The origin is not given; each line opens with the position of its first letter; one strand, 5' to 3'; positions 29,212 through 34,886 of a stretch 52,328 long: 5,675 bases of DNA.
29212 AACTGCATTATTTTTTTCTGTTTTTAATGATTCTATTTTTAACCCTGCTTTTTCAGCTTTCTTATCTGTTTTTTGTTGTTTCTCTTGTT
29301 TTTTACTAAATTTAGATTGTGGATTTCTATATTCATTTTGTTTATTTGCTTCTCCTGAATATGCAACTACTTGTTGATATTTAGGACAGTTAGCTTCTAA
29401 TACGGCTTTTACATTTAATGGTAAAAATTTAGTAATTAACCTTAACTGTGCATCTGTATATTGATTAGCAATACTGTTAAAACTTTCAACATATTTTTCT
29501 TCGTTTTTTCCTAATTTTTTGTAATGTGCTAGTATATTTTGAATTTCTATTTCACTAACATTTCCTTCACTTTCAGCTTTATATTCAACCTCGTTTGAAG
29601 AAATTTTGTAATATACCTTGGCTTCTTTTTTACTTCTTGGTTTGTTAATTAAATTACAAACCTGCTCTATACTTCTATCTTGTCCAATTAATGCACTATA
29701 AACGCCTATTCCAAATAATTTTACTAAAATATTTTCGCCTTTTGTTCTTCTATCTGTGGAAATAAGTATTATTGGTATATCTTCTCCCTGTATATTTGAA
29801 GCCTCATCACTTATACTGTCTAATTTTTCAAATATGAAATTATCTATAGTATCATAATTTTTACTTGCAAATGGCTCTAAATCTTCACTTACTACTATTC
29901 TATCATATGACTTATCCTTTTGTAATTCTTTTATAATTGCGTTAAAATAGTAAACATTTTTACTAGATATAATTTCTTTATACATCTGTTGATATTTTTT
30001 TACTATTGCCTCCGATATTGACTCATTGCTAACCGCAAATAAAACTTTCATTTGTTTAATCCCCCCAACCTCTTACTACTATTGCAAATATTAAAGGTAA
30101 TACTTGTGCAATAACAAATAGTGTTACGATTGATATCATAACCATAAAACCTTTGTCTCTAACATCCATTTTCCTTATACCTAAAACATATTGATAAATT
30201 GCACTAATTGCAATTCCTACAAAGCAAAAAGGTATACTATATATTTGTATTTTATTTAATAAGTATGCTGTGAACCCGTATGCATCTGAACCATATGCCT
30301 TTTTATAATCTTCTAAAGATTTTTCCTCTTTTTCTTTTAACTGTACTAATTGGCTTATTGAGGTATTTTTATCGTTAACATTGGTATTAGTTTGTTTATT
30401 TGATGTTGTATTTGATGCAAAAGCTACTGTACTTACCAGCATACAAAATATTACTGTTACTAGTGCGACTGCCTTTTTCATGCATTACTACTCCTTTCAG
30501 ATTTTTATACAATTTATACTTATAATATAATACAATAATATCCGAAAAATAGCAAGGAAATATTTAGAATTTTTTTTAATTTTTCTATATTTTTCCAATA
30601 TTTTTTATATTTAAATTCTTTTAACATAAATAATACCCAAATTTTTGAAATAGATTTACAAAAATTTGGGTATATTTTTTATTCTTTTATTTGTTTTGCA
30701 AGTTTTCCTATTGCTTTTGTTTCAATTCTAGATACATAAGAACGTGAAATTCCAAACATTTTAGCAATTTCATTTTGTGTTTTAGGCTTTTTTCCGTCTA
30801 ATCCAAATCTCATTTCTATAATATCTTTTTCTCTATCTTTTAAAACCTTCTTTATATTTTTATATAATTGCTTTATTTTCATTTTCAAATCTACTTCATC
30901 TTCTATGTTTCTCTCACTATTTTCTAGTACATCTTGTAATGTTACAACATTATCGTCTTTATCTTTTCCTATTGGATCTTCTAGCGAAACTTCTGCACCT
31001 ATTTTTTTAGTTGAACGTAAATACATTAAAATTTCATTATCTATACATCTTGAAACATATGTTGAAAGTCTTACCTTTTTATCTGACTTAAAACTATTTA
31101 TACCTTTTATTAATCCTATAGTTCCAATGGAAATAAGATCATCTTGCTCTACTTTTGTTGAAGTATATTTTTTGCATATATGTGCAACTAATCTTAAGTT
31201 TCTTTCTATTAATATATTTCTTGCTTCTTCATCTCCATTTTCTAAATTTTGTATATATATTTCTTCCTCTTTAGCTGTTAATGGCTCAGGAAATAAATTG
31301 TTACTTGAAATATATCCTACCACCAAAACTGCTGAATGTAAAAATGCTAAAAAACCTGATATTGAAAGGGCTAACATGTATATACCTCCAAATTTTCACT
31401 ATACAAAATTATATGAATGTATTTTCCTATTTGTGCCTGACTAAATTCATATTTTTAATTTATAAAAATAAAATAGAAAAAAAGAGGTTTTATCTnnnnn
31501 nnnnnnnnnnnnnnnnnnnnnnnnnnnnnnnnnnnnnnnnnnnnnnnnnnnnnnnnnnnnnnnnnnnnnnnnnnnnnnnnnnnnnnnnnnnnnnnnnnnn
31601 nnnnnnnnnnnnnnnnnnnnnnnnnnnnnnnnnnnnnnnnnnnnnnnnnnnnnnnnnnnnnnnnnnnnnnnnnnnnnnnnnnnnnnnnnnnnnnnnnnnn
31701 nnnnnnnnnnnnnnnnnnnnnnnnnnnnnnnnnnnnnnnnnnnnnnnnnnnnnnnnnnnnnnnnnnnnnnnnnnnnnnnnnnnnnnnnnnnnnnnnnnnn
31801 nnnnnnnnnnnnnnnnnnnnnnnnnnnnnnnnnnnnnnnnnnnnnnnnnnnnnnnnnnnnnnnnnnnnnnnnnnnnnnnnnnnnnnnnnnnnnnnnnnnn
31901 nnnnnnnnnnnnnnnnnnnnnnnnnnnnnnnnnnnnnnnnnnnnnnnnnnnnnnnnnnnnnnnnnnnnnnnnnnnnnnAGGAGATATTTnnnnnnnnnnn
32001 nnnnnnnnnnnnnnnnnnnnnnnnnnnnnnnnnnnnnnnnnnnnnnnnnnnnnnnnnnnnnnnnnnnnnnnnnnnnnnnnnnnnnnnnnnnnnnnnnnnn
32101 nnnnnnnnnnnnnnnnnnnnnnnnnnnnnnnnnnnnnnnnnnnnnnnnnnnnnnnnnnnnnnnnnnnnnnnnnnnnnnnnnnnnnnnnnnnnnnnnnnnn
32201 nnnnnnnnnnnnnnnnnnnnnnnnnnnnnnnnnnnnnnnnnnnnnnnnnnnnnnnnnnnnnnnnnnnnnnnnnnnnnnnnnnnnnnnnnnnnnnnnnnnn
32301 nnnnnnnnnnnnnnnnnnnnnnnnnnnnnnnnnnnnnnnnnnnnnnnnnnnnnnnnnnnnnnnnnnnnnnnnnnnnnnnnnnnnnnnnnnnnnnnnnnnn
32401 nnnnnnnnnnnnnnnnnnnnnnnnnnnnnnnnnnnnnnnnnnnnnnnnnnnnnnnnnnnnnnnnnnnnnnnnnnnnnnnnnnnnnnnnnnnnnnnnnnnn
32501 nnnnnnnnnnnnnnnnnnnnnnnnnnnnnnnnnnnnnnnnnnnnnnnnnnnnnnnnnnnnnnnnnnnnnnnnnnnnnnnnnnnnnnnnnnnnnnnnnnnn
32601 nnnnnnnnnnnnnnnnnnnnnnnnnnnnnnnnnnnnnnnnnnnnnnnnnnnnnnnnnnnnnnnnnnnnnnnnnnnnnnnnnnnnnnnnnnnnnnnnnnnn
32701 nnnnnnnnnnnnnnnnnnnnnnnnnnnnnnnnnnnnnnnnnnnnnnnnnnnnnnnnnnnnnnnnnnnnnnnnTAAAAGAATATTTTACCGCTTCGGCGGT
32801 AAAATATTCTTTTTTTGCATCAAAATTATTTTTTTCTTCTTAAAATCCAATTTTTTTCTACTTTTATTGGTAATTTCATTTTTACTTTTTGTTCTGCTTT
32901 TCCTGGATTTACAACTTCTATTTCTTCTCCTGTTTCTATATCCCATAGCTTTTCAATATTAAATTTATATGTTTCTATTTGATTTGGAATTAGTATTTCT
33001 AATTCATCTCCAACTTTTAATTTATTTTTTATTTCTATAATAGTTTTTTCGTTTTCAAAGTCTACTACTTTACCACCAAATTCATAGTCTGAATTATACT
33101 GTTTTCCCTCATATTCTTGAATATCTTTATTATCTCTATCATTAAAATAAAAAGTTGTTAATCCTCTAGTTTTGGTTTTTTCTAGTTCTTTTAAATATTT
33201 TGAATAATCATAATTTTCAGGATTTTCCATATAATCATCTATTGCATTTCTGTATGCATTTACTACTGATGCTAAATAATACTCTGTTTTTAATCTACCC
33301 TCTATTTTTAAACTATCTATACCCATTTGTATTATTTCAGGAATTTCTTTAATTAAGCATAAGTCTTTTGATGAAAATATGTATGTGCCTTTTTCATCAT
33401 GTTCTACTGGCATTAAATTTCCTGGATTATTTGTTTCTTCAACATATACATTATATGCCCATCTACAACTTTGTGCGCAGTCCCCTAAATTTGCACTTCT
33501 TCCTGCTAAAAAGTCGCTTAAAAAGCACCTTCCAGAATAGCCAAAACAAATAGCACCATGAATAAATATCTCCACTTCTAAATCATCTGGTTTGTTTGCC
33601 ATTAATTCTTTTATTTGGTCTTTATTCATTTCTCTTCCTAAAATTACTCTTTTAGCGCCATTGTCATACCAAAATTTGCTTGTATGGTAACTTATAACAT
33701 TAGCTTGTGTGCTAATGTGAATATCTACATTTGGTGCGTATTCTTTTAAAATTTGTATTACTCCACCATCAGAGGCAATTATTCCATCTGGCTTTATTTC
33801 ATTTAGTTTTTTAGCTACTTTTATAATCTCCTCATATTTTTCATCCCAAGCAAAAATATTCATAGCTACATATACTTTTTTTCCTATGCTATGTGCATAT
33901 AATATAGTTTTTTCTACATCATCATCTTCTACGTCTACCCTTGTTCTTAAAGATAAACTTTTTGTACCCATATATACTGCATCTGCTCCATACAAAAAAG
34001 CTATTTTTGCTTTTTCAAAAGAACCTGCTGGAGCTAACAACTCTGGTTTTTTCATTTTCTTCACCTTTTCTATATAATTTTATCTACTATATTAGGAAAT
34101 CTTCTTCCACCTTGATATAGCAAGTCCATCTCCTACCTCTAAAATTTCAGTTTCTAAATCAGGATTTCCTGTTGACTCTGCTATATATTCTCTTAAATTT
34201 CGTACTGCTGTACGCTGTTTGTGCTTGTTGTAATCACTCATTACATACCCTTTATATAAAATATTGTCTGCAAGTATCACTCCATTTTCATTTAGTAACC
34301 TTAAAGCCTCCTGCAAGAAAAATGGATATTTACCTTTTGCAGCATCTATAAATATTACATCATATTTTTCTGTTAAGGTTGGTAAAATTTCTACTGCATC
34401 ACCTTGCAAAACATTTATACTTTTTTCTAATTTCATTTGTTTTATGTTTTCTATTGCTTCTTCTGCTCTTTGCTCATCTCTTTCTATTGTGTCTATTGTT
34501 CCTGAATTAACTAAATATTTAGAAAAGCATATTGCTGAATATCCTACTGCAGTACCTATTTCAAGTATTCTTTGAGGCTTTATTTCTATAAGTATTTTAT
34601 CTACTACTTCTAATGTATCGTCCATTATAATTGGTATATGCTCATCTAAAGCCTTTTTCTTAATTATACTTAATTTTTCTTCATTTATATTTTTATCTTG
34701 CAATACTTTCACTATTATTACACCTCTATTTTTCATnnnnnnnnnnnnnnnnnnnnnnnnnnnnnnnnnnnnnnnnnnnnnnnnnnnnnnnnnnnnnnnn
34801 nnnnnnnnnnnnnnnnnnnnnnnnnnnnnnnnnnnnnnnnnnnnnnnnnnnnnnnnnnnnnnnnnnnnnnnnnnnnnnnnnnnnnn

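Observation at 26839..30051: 1070-aa TadZ/CpaE-like protein carrying two AT-hooks and a very long low-complexity repeat linker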

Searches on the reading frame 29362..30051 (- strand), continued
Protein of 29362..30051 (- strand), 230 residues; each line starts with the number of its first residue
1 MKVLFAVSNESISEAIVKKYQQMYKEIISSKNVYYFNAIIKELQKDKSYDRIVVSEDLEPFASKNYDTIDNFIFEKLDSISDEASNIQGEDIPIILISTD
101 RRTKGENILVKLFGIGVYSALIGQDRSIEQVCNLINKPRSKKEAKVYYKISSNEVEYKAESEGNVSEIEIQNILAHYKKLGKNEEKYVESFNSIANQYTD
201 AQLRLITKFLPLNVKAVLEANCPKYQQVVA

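Call 69: search_solved_structures(query=A4, max_evalue=10, show_alignments=3)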
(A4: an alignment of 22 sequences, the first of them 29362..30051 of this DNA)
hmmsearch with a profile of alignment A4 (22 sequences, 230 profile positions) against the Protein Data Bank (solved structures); distinct sequences matched with E-value up to 10: 0.

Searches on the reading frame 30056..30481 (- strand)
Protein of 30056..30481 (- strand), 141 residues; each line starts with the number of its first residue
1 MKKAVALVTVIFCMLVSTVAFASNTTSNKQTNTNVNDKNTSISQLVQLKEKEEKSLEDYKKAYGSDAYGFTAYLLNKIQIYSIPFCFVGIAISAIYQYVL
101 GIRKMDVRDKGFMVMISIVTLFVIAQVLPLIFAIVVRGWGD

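Call 3: search_protein_families(library=pfam, proteins=[window:30056-30481:-], max_evalue=0.1)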
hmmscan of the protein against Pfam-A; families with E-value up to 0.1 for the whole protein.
window:30056-30481:- (141 aa): 3 families
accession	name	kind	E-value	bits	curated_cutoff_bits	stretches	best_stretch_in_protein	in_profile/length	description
PF20193.3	DUF6556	-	0.012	16.3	28.1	1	2-55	29-80/113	Family of unknown function (DUF6556)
PF12679.13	ABC2_membrane_2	-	0.073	12.8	27.2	1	2-94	14-87/283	ABC-2 family transporter protein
PF02323.20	ELH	-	0.091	12.6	20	0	3-65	7-68/255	Egg-laying hormone precursor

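Call 4: search_protein_families(library=ncbifam, proteins=[window:30056-30481:-], max_evalue=0.1)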
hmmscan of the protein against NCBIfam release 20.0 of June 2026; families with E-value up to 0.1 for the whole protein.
window:30056-30481:- (141 aa): 10 families
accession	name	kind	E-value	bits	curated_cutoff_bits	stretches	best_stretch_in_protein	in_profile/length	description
NF033636.1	acid_shock_Asr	equivalog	0.00026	21.8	50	1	1-57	1-58/119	acid resistance repetitive basic protein Asr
NF045961.1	MAG5150_fam_LP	equivalog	0.0027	17.2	80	1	1-67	1-68/331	MAG5150 family histidine triad lipoprotein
NF008666.0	PRK11667.1-4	equivalog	0.0072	16.4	201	1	1-57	3-57/153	hypothetical protein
NF007709.0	PRK10404.1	equivalog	0.035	14.6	139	1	43-102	34-96/101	stress response protein ElaB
TIGR02830.1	spore_III_AG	equivalog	0.036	13.5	147.7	1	7-65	5-64/186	stage III sporulation protein AG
TIGR03943.1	TIGR03943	equivalog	0.041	13.3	88.8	1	4-62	60-119/221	TIGR03943 family putative permease subunit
TIGR01938.1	nqrC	equivalog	0.044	13.4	144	1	6-64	8-67/251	NADH:ubiquinone reductase (Na(+)-transporting) subunit C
NF047373.1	BB0259_flg_lyt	exception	0.046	12.5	234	1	10-78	2-67/705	flagellar assembly lytic transglycosylase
NF042931.1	SAG1386_EF1546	equivalog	0.059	13.4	80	1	6-55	32-83/158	SAG1386/EF1546 family surface-associated protein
NF043050.1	DisulfRedDsbH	equivalog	0.099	12.7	190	0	1-60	1-60/166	disulfide reductase DsbH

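Call 77: search_protein_families(library=padloc, proteins=[window:30056-30481:-], max_evalue=0.01)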
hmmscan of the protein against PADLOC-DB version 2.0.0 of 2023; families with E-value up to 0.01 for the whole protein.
window:30056-30481:- (141 aa): 0 families

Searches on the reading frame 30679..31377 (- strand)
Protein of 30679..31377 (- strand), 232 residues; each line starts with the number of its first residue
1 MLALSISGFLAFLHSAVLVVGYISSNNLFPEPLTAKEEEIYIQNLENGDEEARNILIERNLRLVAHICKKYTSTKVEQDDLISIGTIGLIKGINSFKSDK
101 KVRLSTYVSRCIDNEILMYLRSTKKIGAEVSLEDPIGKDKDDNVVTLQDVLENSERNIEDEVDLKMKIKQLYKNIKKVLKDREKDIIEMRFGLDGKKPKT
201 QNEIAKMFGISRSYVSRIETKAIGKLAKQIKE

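Call 3: search_protein_families(library=pfam, proteins=[window:30679-31377:-], max_evalue=0.1)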
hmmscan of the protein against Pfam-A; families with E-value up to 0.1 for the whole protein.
window:30679-31377:- (232 aa): 13 families
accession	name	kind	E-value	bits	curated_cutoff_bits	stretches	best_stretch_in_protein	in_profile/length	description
PF04542.20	Sigma70_r2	-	7.5e-17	61.3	24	1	56-125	1-70/71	Sigma-70 region 2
PF04545.22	Sigma70_r4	-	6.8e-15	54.8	24.1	1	178-227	4-49/50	Sigma-70, region 4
PF01381.28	HTH_3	-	2.3e-05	24.8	23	1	200-220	11-31/55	Helix-turn-helix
PF12802.13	MarR_2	-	0.0099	16.5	27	1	197-218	18-40/61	MarR family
PF13560.12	HTH_31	-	0.013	16.3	27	1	199-220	15-36/64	Helix-turn-helix domain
PF13545.12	HTH_Crp_2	-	0.018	15.4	27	1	198-218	22-42/70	Crp-like helix-turn-helix domain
PF13384.12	HTH_23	-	0.025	14.8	24.6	1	200-218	19-37/50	Homeodomain-like domain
PF09537.16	DUF2383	-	0.033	14.8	30.8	0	138-188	41-92/111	Domain of unknown function (DUF2383)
PF13518.12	HTH_28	-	0.037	14.6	25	1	200-218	14-32/52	Helix-turn-helix domain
PF13613.12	HTH_Tnp_4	-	0.039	14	27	0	204-231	25-52/53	Helix-turn-helix of DDE superfamily endonuclease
PF12116.14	SpoIIID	-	0.049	14.2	27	0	199-231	20-52/82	Stage III sporulation protein D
PF13412.12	HTH_24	-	0.049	13.6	21.9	0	200-217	19-36/48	Winged helix-turn-helix DNA-binding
PF24964.1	DUF7769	-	0.062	13.4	27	0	199-218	25-44/55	Domain of unknown function (DUF7769)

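Call 4: search_protein_families(library=ncbifam, proteins=[window:30679-31377:-], max_evalue=0.1)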
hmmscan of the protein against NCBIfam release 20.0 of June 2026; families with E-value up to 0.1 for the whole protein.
window:30679-31377:- (232 aa): 69 families (the best 25 are shown)
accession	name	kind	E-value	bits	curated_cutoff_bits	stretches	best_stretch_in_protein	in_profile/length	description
NF004471.0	PRK05803.1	subfamily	8.9e-93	309.8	252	1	9-231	9-229/235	RNA polymerase sporulation sigma factor SigK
TIGR02846.1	spore_sigmaK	equivalog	1.2e-90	303.1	298.65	1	12-230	9-226/227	RNA polymerase sporulation sigma factor SigK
NF006158.0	PRK08301.1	equivalog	4.2e-72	242.5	339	1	11-231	19-238/241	RNA polymerase sporulation sigma factor SigE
TIGR02835.1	spore_sigmaE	equivalog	3.6e-69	232.8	348.6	1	16-231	17-231/234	RNA polymerase sporulation sigma factor SigE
TIGR02997.1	Sig70-cyanoRpoD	subfamily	1.2e-32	113.4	384.5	2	126-226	201-297/298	RNA polymerase sigma factor, RpoD/SigA family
NF006666.0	PRK09210.1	equivalog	3.6e-31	108.8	572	2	121-227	253-357/370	RNA polymerase sigma factor RpoD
TIGR02885.1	spore_sigF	equivalog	6.5e-30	104.7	321.45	2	42-127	2-87/231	RNA polymerase sporulation sigma factor SigF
NF006071.0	PRK08215.1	equivalog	7.4e-30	104.4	372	2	33-126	19-112/258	RNA polymerase sporulation sigma factor SigG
TIGR02394.1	rpoS_proteo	equivalog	1.2e-29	103.8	378.7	2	32-115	26-110/285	RNA polymerase sigma factor RpoS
NF004052.0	PRK05572.1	subfamily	1.3e-29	103.5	311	2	33-126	14-107/252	SigF/SigG family RNA polymerase sporulation sigma factor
TIGR02937.1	sigma70-ECF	superfamily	1.4e-29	102.9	42.9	1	51-229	1-164/165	sigma-70 family RNA polymerase sigma factor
TIGR02980.1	SigBFG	subfamily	4.9e-29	101.6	234.35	2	50-124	2-76/227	SigB/SigF/SigG family RNA polymerase sigma factor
TIGR02393.1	RpoD_Cterm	equivalog_domain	1.8e-28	99.8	354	2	128-230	129-228/238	RNA polymerase sigma factor RpoD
NF004207.0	PRK05657.1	equivalog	9.1e-28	97.5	394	2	33-113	71-151/329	RNA polymerase sigma factor RpoS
NF005143.0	PRK06596.1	subfamily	1.4e-27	96.9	241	2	21-120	18-117/285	RNA polymerase factor sigma-32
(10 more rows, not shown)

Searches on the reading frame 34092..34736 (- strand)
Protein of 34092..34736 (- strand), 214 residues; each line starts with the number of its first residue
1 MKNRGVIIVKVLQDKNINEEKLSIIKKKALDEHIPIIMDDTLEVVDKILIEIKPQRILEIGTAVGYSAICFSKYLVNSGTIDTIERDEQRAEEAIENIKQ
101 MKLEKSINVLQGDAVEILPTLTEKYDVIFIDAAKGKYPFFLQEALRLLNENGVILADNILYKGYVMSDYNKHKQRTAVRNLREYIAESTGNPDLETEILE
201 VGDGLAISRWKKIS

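Call 57: search_protein_families(library=pfam, proteins=[window:34092-34736:-], max_evalue=0.00001)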
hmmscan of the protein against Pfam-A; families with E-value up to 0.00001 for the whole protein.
window:34092-34736:- (214 aa): 5 families
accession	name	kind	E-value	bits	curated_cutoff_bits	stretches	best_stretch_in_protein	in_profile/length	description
PF01596.23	Methyltransf_3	-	7e-28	97.8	22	1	48-209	38-202/204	O-methyltransferase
PF13578.12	Methyltransf_24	-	7.2e-13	49.8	26.3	1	58-159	1-105/105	Methyltransferase domain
PF01135.25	PCMT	-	2.3e-11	44.3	20.3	1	52-145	71-163/210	Protein-L-isoaspartate(D-aspartate) O-methyltransferase (PCMT)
PF13847.12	Methyltransf_31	-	2.8e-08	34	27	1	56-160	6-113/145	Methyltransferase domain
PF13649.12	Methyltransf_25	-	6.5e-06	27.2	27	0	57-152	1-97/97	Methyltransferase domain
